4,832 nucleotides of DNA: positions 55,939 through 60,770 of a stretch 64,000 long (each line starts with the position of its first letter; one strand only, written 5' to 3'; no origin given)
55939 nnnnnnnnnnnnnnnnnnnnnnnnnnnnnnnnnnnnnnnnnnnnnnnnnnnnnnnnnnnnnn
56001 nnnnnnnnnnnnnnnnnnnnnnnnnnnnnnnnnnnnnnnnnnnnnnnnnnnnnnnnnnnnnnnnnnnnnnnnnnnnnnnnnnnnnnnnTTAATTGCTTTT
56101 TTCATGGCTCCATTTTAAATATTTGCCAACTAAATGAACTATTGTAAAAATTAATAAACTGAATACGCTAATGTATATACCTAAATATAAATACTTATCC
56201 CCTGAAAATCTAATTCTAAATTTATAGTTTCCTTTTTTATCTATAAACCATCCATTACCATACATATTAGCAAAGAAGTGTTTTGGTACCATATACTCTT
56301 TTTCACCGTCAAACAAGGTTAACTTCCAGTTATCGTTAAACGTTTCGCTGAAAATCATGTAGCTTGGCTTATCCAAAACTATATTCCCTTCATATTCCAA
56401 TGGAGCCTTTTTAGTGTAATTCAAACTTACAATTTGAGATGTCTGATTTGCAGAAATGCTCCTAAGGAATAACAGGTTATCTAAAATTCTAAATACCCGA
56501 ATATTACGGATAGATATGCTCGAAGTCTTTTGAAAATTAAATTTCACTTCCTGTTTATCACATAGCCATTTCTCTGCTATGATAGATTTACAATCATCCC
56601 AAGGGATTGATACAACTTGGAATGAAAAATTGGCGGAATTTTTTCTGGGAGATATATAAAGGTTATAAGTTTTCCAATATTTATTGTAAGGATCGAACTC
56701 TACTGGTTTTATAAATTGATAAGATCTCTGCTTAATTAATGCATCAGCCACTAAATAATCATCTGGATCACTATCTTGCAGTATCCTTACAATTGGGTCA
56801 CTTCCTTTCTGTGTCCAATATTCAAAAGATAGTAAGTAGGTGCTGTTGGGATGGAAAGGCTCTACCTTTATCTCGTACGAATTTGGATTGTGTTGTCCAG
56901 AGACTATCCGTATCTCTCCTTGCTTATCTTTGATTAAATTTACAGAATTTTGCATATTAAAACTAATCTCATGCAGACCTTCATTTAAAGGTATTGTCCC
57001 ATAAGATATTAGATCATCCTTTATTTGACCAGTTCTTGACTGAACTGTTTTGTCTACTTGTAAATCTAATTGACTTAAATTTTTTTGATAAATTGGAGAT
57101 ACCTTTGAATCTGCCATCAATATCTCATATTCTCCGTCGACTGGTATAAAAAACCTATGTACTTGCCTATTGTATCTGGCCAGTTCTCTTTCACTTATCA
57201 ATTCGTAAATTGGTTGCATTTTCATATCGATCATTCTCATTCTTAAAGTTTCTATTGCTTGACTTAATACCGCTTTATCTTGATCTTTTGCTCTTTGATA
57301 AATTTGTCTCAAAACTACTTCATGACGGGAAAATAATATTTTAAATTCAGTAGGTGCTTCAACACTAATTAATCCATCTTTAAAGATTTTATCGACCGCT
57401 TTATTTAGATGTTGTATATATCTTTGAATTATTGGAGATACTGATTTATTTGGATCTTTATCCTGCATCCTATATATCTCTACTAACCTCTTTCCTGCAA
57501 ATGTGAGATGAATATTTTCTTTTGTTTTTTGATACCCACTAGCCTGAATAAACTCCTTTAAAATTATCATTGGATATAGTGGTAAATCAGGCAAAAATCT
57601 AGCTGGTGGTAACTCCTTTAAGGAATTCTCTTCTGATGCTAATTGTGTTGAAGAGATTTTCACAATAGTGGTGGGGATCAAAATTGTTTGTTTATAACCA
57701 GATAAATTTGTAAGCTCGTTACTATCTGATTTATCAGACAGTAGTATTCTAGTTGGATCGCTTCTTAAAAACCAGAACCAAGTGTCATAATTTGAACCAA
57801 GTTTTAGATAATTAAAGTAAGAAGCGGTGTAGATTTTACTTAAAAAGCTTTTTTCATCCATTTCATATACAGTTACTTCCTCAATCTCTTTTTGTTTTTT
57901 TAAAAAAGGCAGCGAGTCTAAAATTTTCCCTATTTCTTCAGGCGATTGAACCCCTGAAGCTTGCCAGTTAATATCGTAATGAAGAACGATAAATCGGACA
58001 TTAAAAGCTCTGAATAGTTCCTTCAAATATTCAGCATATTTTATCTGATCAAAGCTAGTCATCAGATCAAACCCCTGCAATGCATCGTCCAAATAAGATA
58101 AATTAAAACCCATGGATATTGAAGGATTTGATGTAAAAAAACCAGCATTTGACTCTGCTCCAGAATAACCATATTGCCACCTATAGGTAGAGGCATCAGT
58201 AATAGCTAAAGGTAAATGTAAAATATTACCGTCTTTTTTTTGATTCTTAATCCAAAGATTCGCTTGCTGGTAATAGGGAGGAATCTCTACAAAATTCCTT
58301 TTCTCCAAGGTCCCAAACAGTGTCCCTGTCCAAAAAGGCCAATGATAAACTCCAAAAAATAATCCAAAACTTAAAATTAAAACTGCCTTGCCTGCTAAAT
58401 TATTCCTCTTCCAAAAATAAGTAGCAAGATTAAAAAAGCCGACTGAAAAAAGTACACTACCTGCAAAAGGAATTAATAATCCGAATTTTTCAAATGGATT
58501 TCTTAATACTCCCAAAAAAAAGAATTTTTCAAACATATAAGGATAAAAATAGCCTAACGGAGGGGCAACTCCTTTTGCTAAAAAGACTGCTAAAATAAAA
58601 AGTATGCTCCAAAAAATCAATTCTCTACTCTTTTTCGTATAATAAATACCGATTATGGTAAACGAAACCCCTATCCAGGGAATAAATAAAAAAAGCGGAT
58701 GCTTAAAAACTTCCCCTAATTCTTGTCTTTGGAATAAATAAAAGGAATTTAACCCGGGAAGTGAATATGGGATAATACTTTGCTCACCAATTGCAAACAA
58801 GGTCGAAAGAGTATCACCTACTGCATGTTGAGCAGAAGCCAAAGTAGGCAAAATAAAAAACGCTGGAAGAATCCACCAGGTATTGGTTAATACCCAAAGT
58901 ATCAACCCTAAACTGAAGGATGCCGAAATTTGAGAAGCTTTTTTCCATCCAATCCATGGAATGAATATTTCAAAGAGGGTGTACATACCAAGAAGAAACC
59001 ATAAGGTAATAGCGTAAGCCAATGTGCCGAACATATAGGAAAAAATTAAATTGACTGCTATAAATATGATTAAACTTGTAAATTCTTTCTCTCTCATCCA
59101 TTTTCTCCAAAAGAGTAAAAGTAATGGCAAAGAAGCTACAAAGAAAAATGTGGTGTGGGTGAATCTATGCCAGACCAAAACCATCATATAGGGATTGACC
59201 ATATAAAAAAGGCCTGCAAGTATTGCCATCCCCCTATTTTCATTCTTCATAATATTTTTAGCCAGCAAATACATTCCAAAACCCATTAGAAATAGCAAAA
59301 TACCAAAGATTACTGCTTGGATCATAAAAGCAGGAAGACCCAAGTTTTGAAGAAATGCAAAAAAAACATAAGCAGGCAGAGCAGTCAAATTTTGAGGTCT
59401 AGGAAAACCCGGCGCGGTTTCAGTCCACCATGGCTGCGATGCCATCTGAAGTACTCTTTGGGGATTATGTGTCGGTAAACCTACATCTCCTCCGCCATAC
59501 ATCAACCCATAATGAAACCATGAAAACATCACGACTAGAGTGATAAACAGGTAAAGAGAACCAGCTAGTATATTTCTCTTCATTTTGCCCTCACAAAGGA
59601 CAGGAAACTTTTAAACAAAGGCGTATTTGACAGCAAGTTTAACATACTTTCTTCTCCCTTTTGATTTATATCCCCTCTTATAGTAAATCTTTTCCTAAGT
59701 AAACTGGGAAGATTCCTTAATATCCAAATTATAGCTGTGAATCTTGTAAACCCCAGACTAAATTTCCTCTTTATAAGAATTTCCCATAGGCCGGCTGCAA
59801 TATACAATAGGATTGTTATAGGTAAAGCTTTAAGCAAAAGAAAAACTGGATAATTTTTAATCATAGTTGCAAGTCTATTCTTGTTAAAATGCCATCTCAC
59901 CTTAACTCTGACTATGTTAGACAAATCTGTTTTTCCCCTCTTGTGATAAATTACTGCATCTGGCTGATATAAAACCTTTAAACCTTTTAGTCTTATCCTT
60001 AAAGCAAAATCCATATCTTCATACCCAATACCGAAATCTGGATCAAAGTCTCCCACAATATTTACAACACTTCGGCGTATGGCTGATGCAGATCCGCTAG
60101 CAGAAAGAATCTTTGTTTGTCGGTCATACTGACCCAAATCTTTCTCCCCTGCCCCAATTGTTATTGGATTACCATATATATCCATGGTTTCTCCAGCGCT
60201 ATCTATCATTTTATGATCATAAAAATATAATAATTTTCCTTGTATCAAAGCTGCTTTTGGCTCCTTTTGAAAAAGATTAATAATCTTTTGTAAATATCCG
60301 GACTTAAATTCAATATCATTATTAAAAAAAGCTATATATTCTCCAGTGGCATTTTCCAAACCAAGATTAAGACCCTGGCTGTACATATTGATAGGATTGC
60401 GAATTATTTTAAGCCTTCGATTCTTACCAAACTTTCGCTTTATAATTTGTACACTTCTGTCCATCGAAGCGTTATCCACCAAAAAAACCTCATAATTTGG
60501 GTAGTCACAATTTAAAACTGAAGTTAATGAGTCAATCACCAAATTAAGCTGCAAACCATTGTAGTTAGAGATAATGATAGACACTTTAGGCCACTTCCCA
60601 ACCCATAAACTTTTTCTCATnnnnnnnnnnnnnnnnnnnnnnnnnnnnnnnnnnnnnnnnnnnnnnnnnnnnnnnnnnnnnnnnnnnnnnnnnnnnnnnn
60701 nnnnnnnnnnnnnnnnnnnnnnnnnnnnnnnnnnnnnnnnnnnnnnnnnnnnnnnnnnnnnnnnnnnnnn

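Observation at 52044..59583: Tandem duplicated module: giant GT-C-like membrane protein plus small polytopic partner, twice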

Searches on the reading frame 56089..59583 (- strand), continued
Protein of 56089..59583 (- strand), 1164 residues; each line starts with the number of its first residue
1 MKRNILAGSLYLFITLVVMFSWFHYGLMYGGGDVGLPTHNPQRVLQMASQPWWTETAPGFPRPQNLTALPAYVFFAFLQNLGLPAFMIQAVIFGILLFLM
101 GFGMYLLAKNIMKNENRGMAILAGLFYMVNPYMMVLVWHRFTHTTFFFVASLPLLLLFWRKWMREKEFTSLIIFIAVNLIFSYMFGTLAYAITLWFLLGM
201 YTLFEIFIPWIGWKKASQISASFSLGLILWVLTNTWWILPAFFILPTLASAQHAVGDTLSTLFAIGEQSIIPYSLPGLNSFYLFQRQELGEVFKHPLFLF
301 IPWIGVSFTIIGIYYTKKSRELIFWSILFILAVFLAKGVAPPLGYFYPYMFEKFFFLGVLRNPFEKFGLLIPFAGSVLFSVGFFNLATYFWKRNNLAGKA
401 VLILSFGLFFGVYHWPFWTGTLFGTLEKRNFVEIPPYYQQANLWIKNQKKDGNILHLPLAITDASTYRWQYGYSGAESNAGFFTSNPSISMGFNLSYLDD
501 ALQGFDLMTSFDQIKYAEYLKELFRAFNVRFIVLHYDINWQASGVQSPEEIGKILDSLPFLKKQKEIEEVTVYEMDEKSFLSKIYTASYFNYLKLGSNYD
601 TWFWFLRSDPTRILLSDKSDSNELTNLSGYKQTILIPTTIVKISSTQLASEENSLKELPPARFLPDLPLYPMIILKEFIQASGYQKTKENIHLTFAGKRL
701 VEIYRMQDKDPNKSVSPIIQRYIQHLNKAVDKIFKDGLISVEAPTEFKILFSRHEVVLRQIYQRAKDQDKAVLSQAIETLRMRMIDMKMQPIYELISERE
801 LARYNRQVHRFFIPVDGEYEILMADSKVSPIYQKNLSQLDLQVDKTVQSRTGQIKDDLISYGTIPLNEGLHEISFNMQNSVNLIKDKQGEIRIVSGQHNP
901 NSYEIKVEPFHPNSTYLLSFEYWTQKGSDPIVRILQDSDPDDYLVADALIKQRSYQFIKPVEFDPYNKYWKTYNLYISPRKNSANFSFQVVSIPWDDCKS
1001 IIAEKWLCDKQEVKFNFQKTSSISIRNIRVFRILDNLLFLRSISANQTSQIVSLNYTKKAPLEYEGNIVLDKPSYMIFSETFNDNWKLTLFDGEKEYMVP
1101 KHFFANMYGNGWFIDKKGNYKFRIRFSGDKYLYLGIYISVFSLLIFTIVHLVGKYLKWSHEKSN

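Call 21: find_related_loci(query=A1, collection=genome_contigs, flank=6000)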
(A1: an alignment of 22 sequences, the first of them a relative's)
Query A1 (1164 aa) in genome_contigs; peptide patterns used: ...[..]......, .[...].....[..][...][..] (x = any residue, [..] = any of these).
59 stretches matched a pattern; 25 encode a relative of the query (tblastn E <= 1e-3); 20 distinct loci.
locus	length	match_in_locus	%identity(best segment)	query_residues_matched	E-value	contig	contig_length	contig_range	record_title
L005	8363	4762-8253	66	1-1164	0e+0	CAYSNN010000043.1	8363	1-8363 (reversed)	MAG TPA_asm: uncultured Gammaproteobacteria bacterium isolate binchicken_co251_42 genome assembly, contig: NODE_12191_le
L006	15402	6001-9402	47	10-1136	0e+0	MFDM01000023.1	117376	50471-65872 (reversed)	MAG: Candidatus Daviesbacteria bacterium RIFCSPLOWO2_01_FULL_39_12 rifcsplowo2_01_scaffold_352, whole genome shotgun seq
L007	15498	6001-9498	36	6-1155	0e+0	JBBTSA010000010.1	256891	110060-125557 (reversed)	MAG: Patescibacteria group bacterium isolate H51-bin048_1 H51_bin048_1_000000000010, whole genome shotgun sequence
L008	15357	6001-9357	36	2-1157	0e+0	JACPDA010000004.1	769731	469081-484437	MAG: Candidatus Daviesbacteria bacterium isolate NC_groundwater_297_Ag_B-0.1um_41_14 S7_GD2017_3_B1_scaffold_1, whole ge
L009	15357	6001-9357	35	1-1157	0e+0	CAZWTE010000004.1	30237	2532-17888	MAG TPA_asm: uncultured Gammaproteobacteria bacterium isolate binchicken_co144_909 genome assembly, contig: NODE_3165_le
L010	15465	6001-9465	36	11-1153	0e+0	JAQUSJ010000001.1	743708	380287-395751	MAG: Candidatus Daviesbacteria bacterium isolate STD1_94 NODE_9_length_743708_cov_15.213565_Sandtown_D1, whole genome sh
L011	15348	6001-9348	35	3-1145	0e+0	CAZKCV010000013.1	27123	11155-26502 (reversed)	MAG TPA_asm: uncultured Gammaproteobacteria bacterium isolate binchicken_co251_142 genome assembly, contig: NODE_2416_le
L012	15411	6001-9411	34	2-1163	0e+0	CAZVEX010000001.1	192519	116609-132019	MAG TPA_asm: uncultured Gammaproteobacteria bacterium isolate binchicken_co38_210 genome assembly, contig: NODE_177_leng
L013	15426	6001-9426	34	3-1143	0e+0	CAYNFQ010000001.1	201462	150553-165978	MAG TPA_asm: uncultured Gammaproteobacteria bacterium isolate binchicken_co110_279 genome assembly, contig: NODE_160_len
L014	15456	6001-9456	34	3-1149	0e+0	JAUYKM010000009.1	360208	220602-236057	MAG: Candidatus Daviesbacteria bacterium isolate C24_metabat.bin.195_sub C24_k141_65138, whole genome shotgun sequence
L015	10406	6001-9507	35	2-1150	0e+0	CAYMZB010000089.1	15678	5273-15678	MAG TPA_asm: uncultured Gammaproteobacteria bacterium isolate binchicken_co203_489 genome assembly, contig: k141_4054047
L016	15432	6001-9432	37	10-1149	0e+0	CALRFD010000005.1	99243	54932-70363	MAG: Patescibacteria group bacterium isolate Ike-100m-12 genome assembly, contig: Ike-100-c67, whole genome shotgun sequ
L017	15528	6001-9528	32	10-1157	0e+0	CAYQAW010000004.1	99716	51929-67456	MAG TPA_asm: uncultured Gammaproteobacteria bacterium isolate binchicken_co251_588 genome assembly, contig: NODE_321_len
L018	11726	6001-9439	37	2-1158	0e+0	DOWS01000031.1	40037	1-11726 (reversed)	MAG TPA_asm: Candidatus Daviesbacteria bacterium isolate UBA9644 contig_1543, whole genome shotgun sequence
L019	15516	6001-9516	33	15-1157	0e+0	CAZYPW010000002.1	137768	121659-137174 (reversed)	MAG TPA_asm: uncultured Gammaproteobacteria bacterium isolate binchicken_co38_269 genome assembly, contig: NODE_320_leng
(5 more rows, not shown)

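Call 51: predict_structure(alignment_id=A1)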
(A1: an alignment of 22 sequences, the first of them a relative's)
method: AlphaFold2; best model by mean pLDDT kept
length: 1164 residues; sequences in the alignment: 22
mean_pLDDT: 79.0   pTM: 0.70
mean pLDDT of the five models: 79.0, 78.9, 77.4, 76.8, 73.7
residues with pLDDT >= 90: 196; 70-90: 707; 50-70: 228; < 50: 33
segments of 3 or more residues with pLDDT < 50: 33-35, 58-61, 137-139, 800-802, 943-951, 1045-1051
pLDDT, mean of each block of 10 residues (from residue 1): 81 90 74 54 69 53 63 81 82 88 93 82 88 54 69 93 88 88 74 90 88 89 91 85 65 60 63 63 55 75 87 88 90 78 67 65 77 91 90 89 89 78 55 81 90 86 73 70 78 68 70 75 88 90 81 88 91 91 82 69 73 73 59 81 63 79 82 80 65 89 87 86 89 67 71 88 86 90 83 68 70 86 85 85 88 84 90 87 77 87 88 83 87 81 46 58 69 81 83 86 75 84 90 87 56 74 85 85 84 86 83 86 83 87 86 79 60
secondary structure, 60 per line:
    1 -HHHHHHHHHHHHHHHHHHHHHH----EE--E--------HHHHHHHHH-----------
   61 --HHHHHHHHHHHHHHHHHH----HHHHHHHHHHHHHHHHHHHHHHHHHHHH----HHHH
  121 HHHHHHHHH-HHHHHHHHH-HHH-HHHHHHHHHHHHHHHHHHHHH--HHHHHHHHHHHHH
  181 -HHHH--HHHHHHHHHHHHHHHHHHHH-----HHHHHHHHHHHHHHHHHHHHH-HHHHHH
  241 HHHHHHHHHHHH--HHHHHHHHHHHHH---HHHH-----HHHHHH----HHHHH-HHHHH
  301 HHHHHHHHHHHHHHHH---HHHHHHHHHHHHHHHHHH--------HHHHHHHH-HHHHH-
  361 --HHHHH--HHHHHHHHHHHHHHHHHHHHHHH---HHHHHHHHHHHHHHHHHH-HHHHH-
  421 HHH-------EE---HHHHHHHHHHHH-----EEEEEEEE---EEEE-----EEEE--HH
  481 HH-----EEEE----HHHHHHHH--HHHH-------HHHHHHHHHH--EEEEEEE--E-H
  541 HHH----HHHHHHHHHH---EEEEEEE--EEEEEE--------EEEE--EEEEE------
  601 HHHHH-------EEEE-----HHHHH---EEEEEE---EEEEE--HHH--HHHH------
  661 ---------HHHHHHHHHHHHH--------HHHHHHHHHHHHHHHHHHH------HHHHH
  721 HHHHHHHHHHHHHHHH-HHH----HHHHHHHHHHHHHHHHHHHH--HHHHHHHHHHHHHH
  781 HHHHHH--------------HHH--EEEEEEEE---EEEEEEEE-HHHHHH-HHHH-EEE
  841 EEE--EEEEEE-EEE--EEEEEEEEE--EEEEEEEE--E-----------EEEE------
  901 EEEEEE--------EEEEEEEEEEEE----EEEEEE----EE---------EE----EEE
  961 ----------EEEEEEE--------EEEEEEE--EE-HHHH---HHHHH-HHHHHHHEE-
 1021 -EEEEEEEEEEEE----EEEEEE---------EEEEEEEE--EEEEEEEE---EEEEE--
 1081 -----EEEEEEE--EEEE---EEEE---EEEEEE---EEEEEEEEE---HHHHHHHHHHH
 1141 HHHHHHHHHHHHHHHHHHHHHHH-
elements in order (helices of 4 or more, strands of 3 or more residues): H2-23 H41-49 H63-80 H85-112 H117-129 H131-139 H145-165 H168-180 H182-185 H188-207 H213-233 H235-252 H255-267 H271-274 H280-285 H290-294 H296-316 H320-337 H346-353 H355-359 H363-367 H370-392 H396-413 H415-419 H436-447 E453-460 E464-467 E473-476 H479-482 E488-491 H496-503 H506-509 H517-526 E529-535 H540-543 H548-557 E561-567 E570-575 E584-587 E590-594 H601-605 E613-616 H622-626 E630-635 E639-643 H651-654 H670-682 H691-709 H716-736 H745-764 H767-786 E806-813 E817-824 H826-831 H833-836 E838-843 E846-851 E853-855 E858-866 E869-876 E891-894 E901-906 E915-926 E931-936 E958-960 E971-977 E986-992 H998-1001 H1005-1009 H1011-1017 E1022-1033 E1038-1043 E1053-1060 E1063-1070 E1074-1078 E1086-1092 E1095-1098 E1102-1105 E1109-1114 E1118-1126 H1130-1163

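Call 56: fold_search(model_id=the predicted structure, library=pdb)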
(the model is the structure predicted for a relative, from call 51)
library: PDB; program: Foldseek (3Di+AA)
matches with E <= 10: 700; with E <= 0.001: 34
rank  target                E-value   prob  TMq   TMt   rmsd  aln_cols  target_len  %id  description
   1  6w98_A                1.6e-17  1.00  0.47  0.42  19.3      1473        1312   10  Single-Particle Cryo-EM Structure of Arabinofuranosyltransferase AftD from Mycobacteria (released 2020-05-13)
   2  6wbx                  4.1e-17  1.00  0.42  0.39  21.3      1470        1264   10  Single-Particle Cryo-EM Structure of Arabinofuranosyltransferase AftD from Mycobacteria, Mutant R1389S Class 1 (released 2020-05-13)
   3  6wby                  1.6e-16  1.00  0.45  0.43  20.0      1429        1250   10  Single-Particle Cryo-EM Structure of Arabinofuranosyltransferase AftD from Mycobacteria, Mutant R1389S Class 2 (released 2020-05-13)
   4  8pn9_A                9.8e-07  1.00  0.27  0.44  13.6       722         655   12  Structure of human oligosaccharyltransferase OST-A complex bound to NGI-1 (released 2024-05-08)
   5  8b6l_I                1.1e-06  1.00  0.27  0.42  14.1       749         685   13  Subtomogram average of the human Sec61-TRAP-OSTA-translocon (released 2022-12-07)
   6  6ezn_F                1.6e-06  1.00  0.30  0.49  12.1       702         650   12  Cryo-EM structure of the yeast oligosaccharyltransferase (OST) complex (released 2018-01-17)
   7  6s7t_A                1.7e-06  1.00  0.29  0.45  13.7       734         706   13  Cryo-EM structure of human oligosaccharyltransferase complex OST-B (released 2019-12-18)
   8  9n9j_I                2.1e-06  1.00  0.28  0.42  14.3       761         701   12  Structure of a GRP94 folding intermediate engaged with a CCDC134- and FKBP11-bound secretory translocon (released 2025-11-19)
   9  7oci_F                3.6e-06  1.00  0.30  0.49  10.9       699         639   11  Cryo-EM structure of yeast Ost6p containing oligosaccharyltransferase complex (released 2022-02-16)
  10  8agc_A                6.8e-06  1.00  0.26  0.40  14.1       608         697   14  Structure of yeast oligosaccharylransferase complex with lipid-linked oligosaccharide and non-acceptor peptide bound (released 2022-12-07)
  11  8age_A                7.1e-06  1.00  0.30  0.49  11.0       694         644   12  Structure of yeast oligosaccharylransferase complex with acceptor peptide bound (released 2022-12-07)
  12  6s7o_A                1.2e-05  1.00  0.27  0.43  13.6       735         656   13  Cryo-EM structure of human oligosaccharyltransferase complex OST-A (released 2019-12-18)
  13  6c26_A                1.4e-05  1.00  0.29  0.48  13.7       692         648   12  The Cryo-EM structure of a eukaryotic oligosaccharyl transferase complex (released 2018-01-31)
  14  2zxq                  3.8e-05  1.00  0.07  0.07  26.5       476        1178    9  Crystal structure of endo-alpha-N-acetylgalactosaminidase from Bifidobacterium longum (EngBF) (released 2009-06-16)
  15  5a55                  4.9e-05  1.00  0.08  0.09  26.4       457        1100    8  The native structure of GH101 from Streptococcus pneumoniae TIGR4 (released 2015-09-02)
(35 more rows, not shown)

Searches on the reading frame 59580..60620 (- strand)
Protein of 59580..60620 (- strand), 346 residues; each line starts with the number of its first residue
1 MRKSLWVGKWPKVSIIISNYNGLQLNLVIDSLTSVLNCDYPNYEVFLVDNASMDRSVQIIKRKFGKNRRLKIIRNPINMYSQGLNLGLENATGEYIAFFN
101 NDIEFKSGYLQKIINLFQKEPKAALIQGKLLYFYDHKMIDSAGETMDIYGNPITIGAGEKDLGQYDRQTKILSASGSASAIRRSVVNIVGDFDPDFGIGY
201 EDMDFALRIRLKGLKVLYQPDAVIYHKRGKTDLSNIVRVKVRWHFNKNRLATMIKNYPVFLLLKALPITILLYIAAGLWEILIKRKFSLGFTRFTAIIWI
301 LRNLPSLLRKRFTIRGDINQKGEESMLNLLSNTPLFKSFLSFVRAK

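Call 14: search_protein_families(library=pfam, proteins=[window:59580-60620:-], max_evalue=0.01)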
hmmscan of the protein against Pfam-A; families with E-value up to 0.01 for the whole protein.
window:59580-60620:- (346 aa): 5 families
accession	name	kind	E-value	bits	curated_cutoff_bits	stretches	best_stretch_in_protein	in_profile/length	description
PF00535.33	Glycos_transf_2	-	2.1e-27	96.6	23.3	1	14-186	1-164/168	Glycosyl transferase family 2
PF13641.12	Glyco_tranf_2_3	-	1.6e-19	71.3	27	1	11-245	1-229/230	Glycosyltransferase like family 2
PF10111.15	Glyco_tranf_2_2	-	3.4e-14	53.4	27.3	1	14-230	1-220/276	Glycosyltransferase like family 2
PF13632.12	Glyco_trans_2_3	-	7.1e-12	46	27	1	106-287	12-183/198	Glycosyl transferase family group 2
PF13506.12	Glyco_transf_21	-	0.00026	21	21.7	1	86-243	24-172/174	Glycosyl transferase family 21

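Call 67: search_solved_structures(query=window:59580-60620:-, max_evalue=0.001)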
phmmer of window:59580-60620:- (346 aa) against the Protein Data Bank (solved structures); distinct sequences matched with E-value up to 0.001: 16.
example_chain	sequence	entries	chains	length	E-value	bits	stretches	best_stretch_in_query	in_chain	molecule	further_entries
1h7l_A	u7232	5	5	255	2.6e-07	33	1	11-134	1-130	SPORE COAT POLYSACCHARIDE BIOSYNTHESIS PROTEIN SPSA | PROTEIN (SPORE COAT POLYSACCHARIDE BIOSYNTHESIS PROTEIN SPSA)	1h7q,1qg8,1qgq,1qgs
2z87_A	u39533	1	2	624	2.9e-07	32.9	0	13-129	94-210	Chondroitin synthase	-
2z86_A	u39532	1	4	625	2.9e-07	32.9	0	13-129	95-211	Chondroitin synthase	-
6p61_A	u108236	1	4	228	9.5e-07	31.2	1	9-123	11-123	Glycosyltransferase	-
3bcv_A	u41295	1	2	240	5.3e-06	28.7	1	11-128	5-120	Putative glycosyltransferase protein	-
9jma_A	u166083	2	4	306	5.6e-06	28.6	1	13-115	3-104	GalNAc(5)-diNAcBac-PP-undecaprenol beta-1,3-glucosyltransferase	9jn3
5hea_A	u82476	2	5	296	1.6e-05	27.1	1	13-113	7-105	Putative glycosyltransferase (GalT1)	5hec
7lby_A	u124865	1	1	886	1.7e-05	27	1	9-143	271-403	Cellulose synthase catalytic subunit [UDP-forming]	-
9b8v_E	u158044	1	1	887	1.7e-05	27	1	9-143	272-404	Cellulose synthase catalytic subunit [UDP-forming]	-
9fmv_A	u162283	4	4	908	1.8e-05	27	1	9-143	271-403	Cellulose synthase catalytic subunit [UDP-forming]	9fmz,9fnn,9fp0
5tze_C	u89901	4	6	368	4.3e-05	25.7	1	12-104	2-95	Glycosyl transferase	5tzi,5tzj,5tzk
6yv7_B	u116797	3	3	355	5.1e-05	25.5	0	11-102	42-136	Glycosyl transferase, family 2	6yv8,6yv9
6yv7_A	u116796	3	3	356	5.1e-05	25.5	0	11-102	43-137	Glycosyl transferase, family 2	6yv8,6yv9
5tz8_A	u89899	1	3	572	8.1e-05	24.8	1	12-104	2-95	Glycosyl transferase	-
8viw_A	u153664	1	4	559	0.00038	22.6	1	11-118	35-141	Heparosan synthase B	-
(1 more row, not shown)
